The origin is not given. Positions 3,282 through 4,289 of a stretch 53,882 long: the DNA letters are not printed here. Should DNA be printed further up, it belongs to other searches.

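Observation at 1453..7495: Seven-gene operon joining a PaaA-like di-iron oxygenase and reductase to a gentisate-type dioxygenase, a hotdog thioesterase, an MFE-2-like dehydrogenase and an M20 amidohydrolase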

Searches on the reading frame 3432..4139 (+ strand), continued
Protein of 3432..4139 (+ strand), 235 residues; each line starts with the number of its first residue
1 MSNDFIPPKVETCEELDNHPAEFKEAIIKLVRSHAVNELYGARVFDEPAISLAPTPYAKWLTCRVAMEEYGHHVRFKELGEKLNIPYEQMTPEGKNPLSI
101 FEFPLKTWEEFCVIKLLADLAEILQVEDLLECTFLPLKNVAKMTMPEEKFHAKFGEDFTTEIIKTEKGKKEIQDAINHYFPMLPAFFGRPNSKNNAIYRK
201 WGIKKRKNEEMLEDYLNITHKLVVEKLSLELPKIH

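Call 25: find_related_loci(query=A1, collection=genome_contigs, flank=10000)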
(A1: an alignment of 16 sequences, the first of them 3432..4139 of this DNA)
Query A1 (235 aa) in genome_contigs; peptide patterns used: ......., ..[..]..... (x = any residue, [..] = any of these).
599 stretches matched a pattern (row limit reached: there are more); 568 encode a relative of the query (tblastn E <= 1e-3); the best 80 are kept; 80 distinct loci.
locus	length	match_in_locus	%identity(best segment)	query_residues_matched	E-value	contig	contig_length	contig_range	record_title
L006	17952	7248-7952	91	1-235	2e-144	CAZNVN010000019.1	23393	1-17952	MAG TPA_asm: uncultured Rhodospirillaceae bacterium isolate SRP092796_co3_610 genome assembly, contig: NODE_3528_length_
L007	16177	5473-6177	89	1-235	2e-143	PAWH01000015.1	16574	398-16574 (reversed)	MAG: Candidatus Pelagibacterales bacterium isolate SAT136 114509, whole genome shotgun sequence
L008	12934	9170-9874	86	1-235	2e-137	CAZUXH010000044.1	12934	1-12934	MAG TPA_asm: uncultured Rhodospirillaceae bacterium isolate SRP092796_co6_142 genome assembly, contig: NODE_6870_length_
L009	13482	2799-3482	83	8-235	2e-130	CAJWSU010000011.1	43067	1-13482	MAG TPA_asm: uncultured Pelagibacterales bacterium isolate ERR598965_bin.133_MetaBAT_v2.12.1_MAG genome assembly, contig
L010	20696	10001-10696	81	1-232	6e-129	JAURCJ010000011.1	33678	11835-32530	MAG: Alphaproteobacteria bacterium isolate SFB_27D_100_8 k141_1166439_length_33678_cov_21.2905, whole genome shotgun seq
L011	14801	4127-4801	83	8-232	5e-129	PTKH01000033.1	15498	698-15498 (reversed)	MAG: Alphaproteobacteria bacterium MarineAlpha9_Bin3 CFH33_33, whole genome shotgun sequence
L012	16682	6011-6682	84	9-232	2e-128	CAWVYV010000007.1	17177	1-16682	MAG TPA_asm: uncultured Alphaproteobacteria bacterium isolate ERR3589576_concoct_80 genome assembly, contig: ERZ7463433.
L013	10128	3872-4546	82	8-232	4e-127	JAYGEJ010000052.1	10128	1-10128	MAG: Alphaproteobacteria bacterium isolate OC3_50m_MAG_153 OC3_50m_contig_4224015, whole genome shotgun sequence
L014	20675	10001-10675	81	8-232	9e-126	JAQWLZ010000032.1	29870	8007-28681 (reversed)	MAG: Alphaproteobacteria bacterium isolate cluster2_bin.140 k141_4233793, whole genome shotgun sequence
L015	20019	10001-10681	79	9-235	2e-124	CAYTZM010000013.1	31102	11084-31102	MAG TPA_asm: uncultured Rhodospirillaceae bacterium isolate SRP200020_co5_26 genome assembly, contig: NODE_2191_length_3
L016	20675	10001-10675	80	8-232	2e-124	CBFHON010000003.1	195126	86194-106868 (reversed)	MAG: Alphaproteobacteria bacterium isolate AGTU_9_bin_41_permissive genome assembly, contig: AGTU_9_bin_41_permissive_c3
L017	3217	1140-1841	68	1-234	3e-117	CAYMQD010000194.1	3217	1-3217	MAG TPA_asm: uncultured Alphaproteobacteria bacterium isolate SRP092796_co4_625 genome assembly, contig: k141_5923855, w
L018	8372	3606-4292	70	6-234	6e-114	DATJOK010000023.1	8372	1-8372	MAG TPA_asm: Stellaceae bacterium isolate SMAG_U14885 k141_10818, whole genome shotgun sequence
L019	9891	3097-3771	71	10-234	2e-112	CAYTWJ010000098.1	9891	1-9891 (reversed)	MAG TPA_asm: uncultured Rhodospirillaceae bacterium isolate binchicken_co107_23 genome assembly, contig: NODE_15209_leng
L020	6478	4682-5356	71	10-234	1e-112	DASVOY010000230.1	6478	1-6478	MAG TPA_asm: Stellaceae bacterium isolate SMAG_U3165 k141_72702, whole genome shotgun sequence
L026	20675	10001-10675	71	9-234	2e-111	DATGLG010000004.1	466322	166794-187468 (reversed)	MAG TPA_asm: Alphaproteobacteria bacterium isolate SMAG_U9880 k141_85810, whole genome shotgun sequence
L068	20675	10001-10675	65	10-234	1e-107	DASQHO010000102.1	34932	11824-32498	MAG TPA_asm: Stellaceae bacterium isolate SMAG_U11835 k141_244875, whole genome shotgun sequence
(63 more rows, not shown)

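Call 51: search_protein_families(library=pfam, proteins=[L026:7649-8440:+, L026:10787-11473:+, L026:11504-12295:+, L026:12498-13706:+, L026:13691-16072:+, L026:6727-7557:-, L068:6273-6971:+, L068:7038-7823:+, L068:7820-8752:+, L068:11890-13470:+], max_evalue=0.0001)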
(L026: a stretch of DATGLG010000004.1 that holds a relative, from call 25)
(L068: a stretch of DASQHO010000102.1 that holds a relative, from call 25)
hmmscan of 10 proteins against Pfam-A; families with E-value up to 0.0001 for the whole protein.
L026:7649-8440:+ (263 aa): 2 families
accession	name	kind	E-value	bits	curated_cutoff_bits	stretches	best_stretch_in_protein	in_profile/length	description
PF07722.19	Peptidase_C26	-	2.7e-73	246.8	20.5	1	9-226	2-219/219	Peptidase C26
PF00117.34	GATase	-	8.9e-11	42.2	22.8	1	97-228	60-174/190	Glutamine amidotransferase class-I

L026:10787-11473:+ (228 aa): 1 family
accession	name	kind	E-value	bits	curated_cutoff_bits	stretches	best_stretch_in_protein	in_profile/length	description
PF01557.24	FAA_hydrolase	-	3.1e-52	177.8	23.9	1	27-227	2-213/214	Fumarylacetoacetate (FAA) hydrolase C-terminal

L026:11504-12295:+ (263 aa): 1 family
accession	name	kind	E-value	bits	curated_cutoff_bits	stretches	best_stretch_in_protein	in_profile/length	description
PF03372.29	Exo_endo_phos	-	7.3e-33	114.5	24.5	1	4-254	1-225/225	Endonuclease/Exonuclease/phosphatase family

L026:12498-13706:+ (402 aa): 0 families

L026:13691-16072:+ (793 aa): 0 families

L026:6727-7557:- (276 aa): 0 families

L068:6273-6971:+ (232 aa): 1 family
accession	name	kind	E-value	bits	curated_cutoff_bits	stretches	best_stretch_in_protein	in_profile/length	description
PF03548.22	LolA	-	4.3e-22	79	23.6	1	69-220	3-162/165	Outer membrane lipoprotein carrier protein LolA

L068:7038-7823:+ (261 aa): 2 families
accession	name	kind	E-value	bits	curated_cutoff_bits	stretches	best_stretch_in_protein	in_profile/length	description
PF07722.19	Peptidase_C26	-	4.2e-65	220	20.5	1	14-231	1-219/219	Peptidase C26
PF00117.34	GATase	-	2.2e-11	44.2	22.8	1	102-237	60-178/190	Glutamine amidotransferase class-I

L068:7820-8752:+ (310 aa): 3 families
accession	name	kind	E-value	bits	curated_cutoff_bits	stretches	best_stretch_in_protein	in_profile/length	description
PF12146.15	Hydrolase_4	-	1.3e-15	57.8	27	1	40-161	7-125/239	Serine aminopeptidase, S33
PF12697.13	Abhydrolase_6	-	3.4e-15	57.7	26.3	1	41-301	2-216/217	Alpha/beta hydrolase family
PF00561.26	Abhydrolase_1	-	2.1e-11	44.4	25.8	1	46-168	7-122/245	alpha/beta hydrolase fold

L068:11890-13470:+ (526 aa): 4 families
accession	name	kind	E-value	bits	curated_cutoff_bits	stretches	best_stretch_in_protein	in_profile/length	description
PF13607.11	Succ_CoA_lig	-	5.4e-38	130.3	27.4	1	218-352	2-136/138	Succinyl-CoA ligase like flavodoxin domain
PF13380.12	CoA_binding_2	-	1.1e-21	77.8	22.8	1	70-195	2-115/116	CoA binding domain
PF19045.5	Ligase_CoA_2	-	6e-07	30.1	23.7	1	366-477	2-116/162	Ligase-CoA domain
PF02629.25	CoA_binding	-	1.9e-05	25.8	22.3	0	69-155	4-93/97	CoA binding domain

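Call 59: search_protein_representatives(protein=window:3432-4139:+)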
Query: 235 residues. Proteins with E-value up to 0.001 (for the whole library): 390; up to 1e-10: 145; up to 1e-30: 37. The best 150 are listed.
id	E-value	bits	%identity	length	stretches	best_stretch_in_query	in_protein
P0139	9.2e-74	264.6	72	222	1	8-167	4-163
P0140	3.5e-66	239.8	65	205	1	8-167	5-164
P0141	3.8e-63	229.9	49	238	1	8-234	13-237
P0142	2.1e-60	220.9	62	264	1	8-166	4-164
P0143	1.7e-59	218.0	75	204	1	10-142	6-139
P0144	1.9e-53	198.1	42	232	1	10-235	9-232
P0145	2.0e-51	191.5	68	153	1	87-217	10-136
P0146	6.1e-51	189.9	66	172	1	50-171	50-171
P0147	7.3e-51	189.7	62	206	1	9-145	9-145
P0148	1.7e-50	188.4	41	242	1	21-234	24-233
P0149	2.1e-50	188.2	69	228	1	8-133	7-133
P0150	6.7e-49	183.2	72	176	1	7-128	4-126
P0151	6.9e-48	179.9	72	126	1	10-126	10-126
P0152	2.9e-47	177.9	60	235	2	7-97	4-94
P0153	5.8e-46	173.6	71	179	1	34-136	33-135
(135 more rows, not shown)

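Call 61: search_solved_structures(query=L002:4930-5982:+, max_evalue=1e-10)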
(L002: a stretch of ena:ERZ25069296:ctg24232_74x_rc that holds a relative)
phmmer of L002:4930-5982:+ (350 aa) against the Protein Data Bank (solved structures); distinct sequences matched with E-value up to 1e-10: 28.
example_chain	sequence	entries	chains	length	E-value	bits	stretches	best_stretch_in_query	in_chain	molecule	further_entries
5im2_A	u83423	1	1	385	1.9e-73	251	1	11-347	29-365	Twin-arginine translocation pathway signal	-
5i5p_A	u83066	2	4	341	4.6e-73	249.8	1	28-346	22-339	TRAP TRANSPORTER SOLUTE BINDING PROTEIN | TRAP solute Binding Protein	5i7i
5iga_A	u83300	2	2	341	1.4e-72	248.2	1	28-346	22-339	TRAP TRANSPORTER SOLUTE BINDING PROTEIN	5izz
7nr2_AAA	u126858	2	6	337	6.8e-66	226.2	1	29-346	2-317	TRAP dicarboxylate transporter, DctP subunit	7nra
7nsw_AAA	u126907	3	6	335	1.7e-55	192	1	29-347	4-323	TRAP dicarboxylate transporter-DctP subunit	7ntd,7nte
7nrr_AAA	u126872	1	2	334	1.8e-55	191.9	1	30-347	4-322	TRAP dicarboxylate transporter-DctP subunit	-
7nqg_AAA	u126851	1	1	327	1.2e-35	126.7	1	31-346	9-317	TrapT family, dctP subunit, C4-dicarboxylate periplasmic binding protein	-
4n6d_A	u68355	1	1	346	3.9e-34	121.8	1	7-348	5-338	TRAP dicarboxylate transporter-DctP subunit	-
4p56_A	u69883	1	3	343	1.1e-27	100.6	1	27-336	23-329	Putative extracellular solute-binding protein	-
4pgn_A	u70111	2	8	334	2.3e-27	99.5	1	29-343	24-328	Extracellular solute-binding protein, family 7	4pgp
4nap_A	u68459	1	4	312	3e-27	99.1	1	29-343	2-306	Extracellular solute-binding protein, family 7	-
4nq8_A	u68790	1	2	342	1.5e-18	70.5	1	9-327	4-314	Putative periplasmic substrate-binding transport protein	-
4p9k_A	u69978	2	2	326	1.2e-16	64.2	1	26-293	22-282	TRAP dicarboxylate transporter, DctP subunit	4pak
4pdh_A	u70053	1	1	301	5.4e-16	62.1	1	50-276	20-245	TRAP dicarboxylate transporter, DctP subunit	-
4ngu_A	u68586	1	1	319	6.4e-14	55.3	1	27-322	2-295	TRAP dicarboxylate transporter, DctP subunit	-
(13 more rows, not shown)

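Call 63: search_protein_families(library=ncbifam, proteins=[L003:12339-13835:+, L002:12393-13787:+, L002:4316-4768:+, L002:16574-17434:-, L002:3723-4178:-, L026:10787-11473:+], max_evalue=0.00001)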
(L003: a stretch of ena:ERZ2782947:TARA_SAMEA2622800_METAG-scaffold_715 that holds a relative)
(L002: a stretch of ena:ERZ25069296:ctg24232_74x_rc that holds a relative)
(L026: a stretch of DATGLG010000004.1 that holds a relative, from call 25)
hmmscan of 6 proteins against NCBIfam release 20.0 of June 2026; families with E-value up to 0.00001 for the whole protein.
L003:12339-13835:+ (498 aa): 104 families (the best 25 are shown)
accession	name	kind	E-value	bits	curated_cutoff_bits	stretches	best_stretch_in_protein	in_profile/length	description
NF053567.1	HBDA_AROS1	equivalog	1e-80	271.6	1000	1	33-492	37-521/523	3-hydroxybenzoate--CoA ligase HbdA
TIGR02262.1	benz_CoA_lig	subfamily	2.2e-79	267.5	375.25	1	33-489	28-508/508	benzoate-CoA ligase family protein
NF004837.0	PRK06187.1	subfamily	2.2e-73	247.3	476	1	3-495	8-527/531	long-chain-fatty-acid--CoA ligase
NF052269.1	Staph_lig_FadD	equivalog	2.2e-52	178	650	1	27-493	20-496/499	long-chain-fatty-acid--CoA ligase FadD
NF003313.0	PRK04319.1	equivalog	1.4e-48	165.5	729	1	11-488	51-559/574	acetate--CoA ligase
NF005702.0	PRK07514.1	subfamily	3.3e-48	164.3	558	1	27-492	22-502/506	malonyl-CoA synthase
NF004114.0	PRK05605.1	equivalog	9.2e-48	162.9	766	1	126-492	194-571/575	long-chain-fatty-acid--CoA ligase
TIGR01923.1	menE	equivalog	1.4e-46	159.3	330.15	1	37-485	1-441/442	o-succinylbenzoate--CoA ligase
NF005307.0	PRK06839.1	equivalog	1.3e-45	156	748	1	32-492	24-495/496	o-succinylbenzoate--CoA ligase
NF006182.0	PRK08316.1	subfamily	3.1e-44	151.4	663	1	32-488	33-516/523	fatty acyl-CoA synthetase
TIGR01733.1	AA-adenyl-dom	subfamily_domain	4.6e-44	150.9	317.4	1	37-419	1-407/409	amino acid adenylation domain-containing protein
NF047394.1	AcylCoAsynMbcS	equivalog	1.1e-42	146.4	850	1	17-489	23-519/525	acyl-CoA synthetase MbcS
NF002966.0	PRK03640.1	equivalog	6.9e-42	143.6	556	1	32-491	24-481/483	o-succinylbenzoate--CoA ligase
NF005858.0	PRK07787.1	subfamily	3.5e-41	141.1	575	1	33-487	19-469/471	acyl-CoA synthetase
TIGR03098.1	ligase_PEP_1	hypoth_equivalog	1.3e-40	139.3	592.35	1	6-487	3-515/517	acyl-CoA ligase (AMP-forming), exosortase A system-associated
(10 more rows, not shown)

L002:12393-13787:+ (464 aa): 6 families
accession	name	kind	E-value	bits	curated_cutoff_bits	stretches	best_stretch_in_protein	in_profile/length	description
TIGR02717.1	AcCoA-syn-alpha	equivalog_domain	3.4e-109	365.5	567.15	1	9-456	3-446/447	acetate--CoA ligase alpha subunit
NF045493.1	HydDutCoALig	equivalog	4.8e-68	230.3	1300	1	9-371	5-367/698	4-hydroxybutyrate--CoA ligase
NF045494.1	AcCoALig_Archglob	equivalog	3.2e-67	227.4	1200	1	5-457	216-663/665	acetate--CoA ligase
NF045492.1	HydPropCoALig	equivalog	1.2e-59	202.4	1300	1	8-459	249-699/700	3-hydroxypropionate--CoA ligase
NF004230.0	PRK05678.1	equivalog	2.9e-11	43.1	336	1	48-249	39-238/291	succinate--CoA ligase subunit alpha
TIGR01019.1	sucCoAalpha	subfamily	2.4e-10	40.3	353.2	1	50-249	39-236/286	succinate--CoA ligase subunit alpha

L002:4316-4768:+ (150 aa): 2 families
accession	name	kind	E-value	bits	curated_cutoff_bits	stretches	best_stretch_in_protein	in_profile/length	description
TIGR00051.1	TIGR00051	subfamily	3.7e-12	46.6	68.7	1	19-110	4-93/117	YbgC/FadM family acyl-CoA thioesterase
TIGR02799.1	thio_ybgC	equivalog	4.7e-07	30.1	141.35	1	17-113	5-100/126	tol-pal system-associated acyl-CoA thioesterase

L002:16574-17434:- (286 aa): 6 families
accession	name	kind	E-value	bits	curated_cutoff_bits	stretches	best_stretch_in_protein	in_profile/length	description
NF053535.1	DhyDRhmHlse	equivalog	6.4e-43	147.1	500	1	54-278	47-274/284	2,4-didehydro-3-deoxy-L-rhamnonate hydrolase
TIGR02303.1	HpaG-C-term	equivalog_domain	2.8e-38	131.8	276.4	1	60-282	26-242/245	4-hydroxyphenylacetate degradation bifunctional isomerase/decarboxylase, C-terminal subunit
NF011750.0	PRK15203.1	equivalog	5e-29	101.4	811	1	138-279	273-419/429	4-hydroxyphenylacetate degradation bifunctional isomerase/decarboxylase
NF007967.0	PRK10691.1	equivalog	1.1e-28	100.2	201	1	78-274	17-211/219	fumarylacetoacetate hydrolase family protein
TIGR02305.1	HpaG-N-term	equivalog_domain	2.3e-27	95.8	228.65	1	114-279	35-202/205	4-hydroxyphenylacetate degradation bifunctional isomerase/decarboxylase, N-terminal subunit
NF009399.0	PRK12764.1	equivalog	2.8e-26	92.6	444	1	110-275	43-212/501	fumarylacetoacetate hydrolase family protein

L002:3723-4178:- (151 aa): 10 families
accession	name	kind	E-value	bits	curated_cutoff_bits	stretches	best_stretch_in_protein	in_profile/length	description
NF053777.1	Saro0803TransReg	equivalog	2.4e-27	95.3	200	1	13-148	3-138/140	Saro_0803 family transcriptional regulator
NF045593.1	bilirub_TF_BilQ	equivalog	2.1e-20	72.8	125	1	33-149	15-132/135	bilirubin utilization transcriptional regulator BilQ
TIGR02337.1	HpaR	equivalog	1.6e-12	47.4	121.2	1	32-147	13-128/130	homoprotocatechuate degradation operon regulator HpaR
NF002926.0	PRK03573.1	equivalog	1.7e-12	47.4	120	1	49-148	34-133/144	transcriptional regulator SlyA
NF008122.0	PRK10870.1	equivalog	1.2e-11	44.6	157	1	59-148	69-158/176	transcriptional repressor MprA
NF008565.1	PRK11512.1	equivalog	2e-10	40.9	240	1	59-148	52-142/144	multiple antibiotic resistance transcriptional regulator MarR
NF041230.1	BagL_FevM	exception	3.7e-10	40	230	1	22-148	17-141/145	MarR family transcriptional regulator BagL/FevM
NF052638.1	TransRegOhrRVib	equivalog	1.1e-09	38.2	200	1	53-128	43-118/141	transcriptional regulator OhrR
NF050133.1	TransRegFabT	equivalog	6.3e-08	33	200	1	56-145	38-127/138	fatty acid biosynthesis transcriptional regulator FabT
TIGR04472.1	reg_rSAM_mob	hypoth_equivalog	3.2e-07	30.5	240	1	52-129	36-112/141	radical SAM mobile pair system MarR family transcriptional regulator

L026:10787-11473:+ (228 aa): 6 families
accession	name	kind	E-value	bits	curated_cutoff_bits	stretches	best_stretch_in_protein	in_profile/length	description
NF007967.0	PRK10691.1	equivalog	1.8e-47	161.5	201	1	20-219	12-211/219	fumarylacetoacetate hydrolase family protein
TIGR02303.1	HpaG-C-term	equivalog_domain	3.2e-32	111.9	276.4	1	25-228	43-243/245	4-hydroxyphenylacetate degradation bifunctional isomerase/decarboxylase, C-terminal subunit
NF053535.1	DhyDRhmHlse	equivalog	1.6e-30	106.4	500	1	9-211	50-254/284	2,4-didehydro-3-deoxy-L-rhamnonate hydrolase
NF011750.0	PRK15203.1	equivalog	1.4e-27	96.6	811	1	26-228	224-423/429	4-hydroxyphenylacetate degradation bifunctional isomerase/decarboxylase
TIGR02305.1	HpaG-N-term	equivalog_domain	2.5e-22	79.4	228.65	1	36-224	16-202/205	4-hydroxyphenylacetate degradation bifunctional isomerase/decarboxylase, N-terminal subunit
NF009399.0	PRK12764.1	equivalog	3e-20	72.7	444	1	24-220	21-212/501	fumarylacetoacetate hydrolase family protein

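Call 64: find_encoding_contigs(protein=P0141, flank=8000, max_places=2)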
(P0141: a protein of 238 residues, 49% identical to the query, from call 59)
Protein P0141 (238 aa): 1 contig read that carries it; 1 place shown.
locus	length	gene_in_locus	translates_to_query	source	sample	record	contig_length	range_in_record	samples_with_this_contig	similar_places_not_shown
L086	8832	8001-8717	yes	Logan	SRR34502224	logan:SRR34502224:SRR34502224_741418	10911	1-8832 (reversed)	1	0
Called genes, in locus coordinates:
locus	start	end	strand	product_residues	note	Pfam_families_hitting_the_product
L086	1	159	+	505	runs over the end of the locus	PF03796:DnaB_C (faint), PF04851:ResIII (faint), PF06745:ATPase, PF13481:AAA_25 (faint), PF23442:DUF7125 (faint), PF13191:AAA_16 (faint), PF13245:AAA_19 (faint), PF06745:ATPase, +4 more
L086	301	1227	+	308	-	PF00005:ABC_tran, PF13304:AAA_21 (weak)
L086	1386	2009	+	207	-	-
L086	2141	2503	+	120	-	-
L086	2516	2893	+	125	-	PF01035:DNA_binding_1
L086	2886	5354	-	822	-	PF23139:OB_YrrC, PF14490:HHH_RecD2, PF13086:AAA_11 (weak), PF13245:AAA_19, PF13401:AAA_22 (weak), PF13604:AAA_30, PF18335:SH3_13, PF13538:UvrD_C_2, +3 more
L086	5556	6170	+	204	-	-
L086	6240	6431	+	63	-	-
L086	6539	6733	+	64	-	PF11387:DUF2795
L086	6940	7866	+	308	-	PF00106:adh_short, PF08659:KR, PF13561:adh_short_C2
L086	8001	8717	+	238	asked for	PF05138:PaaA_PaaC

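Call 65: find_encoding_contigs(protein=P0144, flank=8000, max_places=2)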
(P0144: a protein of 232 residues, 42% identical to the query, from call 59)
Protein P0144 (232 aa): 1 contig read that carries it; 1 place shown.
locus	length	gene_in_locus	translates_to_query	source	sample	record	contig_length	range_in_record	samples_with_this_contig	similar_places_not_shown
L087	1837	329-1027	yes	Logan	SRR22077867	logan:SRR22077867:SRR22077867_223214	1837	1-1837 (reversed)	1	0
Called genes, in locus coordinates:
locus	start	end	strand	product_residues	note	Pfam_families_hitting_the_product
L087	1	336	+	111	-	?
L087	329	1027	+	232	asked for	PF05138:PaaA_PaaC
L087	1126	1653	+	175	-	-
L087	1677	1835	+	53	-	?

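Call 79: search_dna_similar(query=window:3432-4139:+, collection=plasmids, mode=protein, max_evalue=1e-20, max_rows=20)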
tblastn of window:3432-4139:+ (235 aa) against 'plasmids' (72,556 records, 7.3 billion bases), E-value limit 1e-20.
No match.

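Call 86: predict_structure(alignment_id=A1)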
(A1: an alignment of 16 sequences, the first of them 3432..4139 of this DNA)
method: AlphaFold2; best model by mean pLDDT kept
length: 235 residues; sequences in the alignment: 16
mean_pLDDT: 93.6   pTM: 0.88
mean pLDDT of the five models: 93.6, 93.5, 93.4, 93.1, 91.8
residues with pLDDT >= 90: 202; 70-90: 23; 50-70: 8; < 50: 2
segments of 3 or more residues with pLDDT < 50: none
pLDDT, mean of each block of 10 residues (from residue 1): 73 96 96 94 93 98 98 98 97 84 83 95 95 97 97 98 98 96 88 93 95 96 98 85
secondary structure, 60 per line:
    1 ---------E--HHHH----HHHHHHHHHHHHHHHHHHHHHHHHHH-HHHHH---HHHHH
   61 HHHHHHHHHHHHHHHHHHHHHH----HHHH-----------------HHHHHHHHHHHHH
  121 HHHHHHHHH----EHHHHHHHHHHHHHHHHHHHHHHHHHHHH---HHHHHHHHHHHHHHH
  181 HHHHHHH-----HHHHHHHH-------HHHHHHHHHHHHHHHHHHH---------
elements in order: H13-16 H21-46 H48-52 H56-82 H87-90 H108-129 H135-162 H166-187 H193-200 H208-226
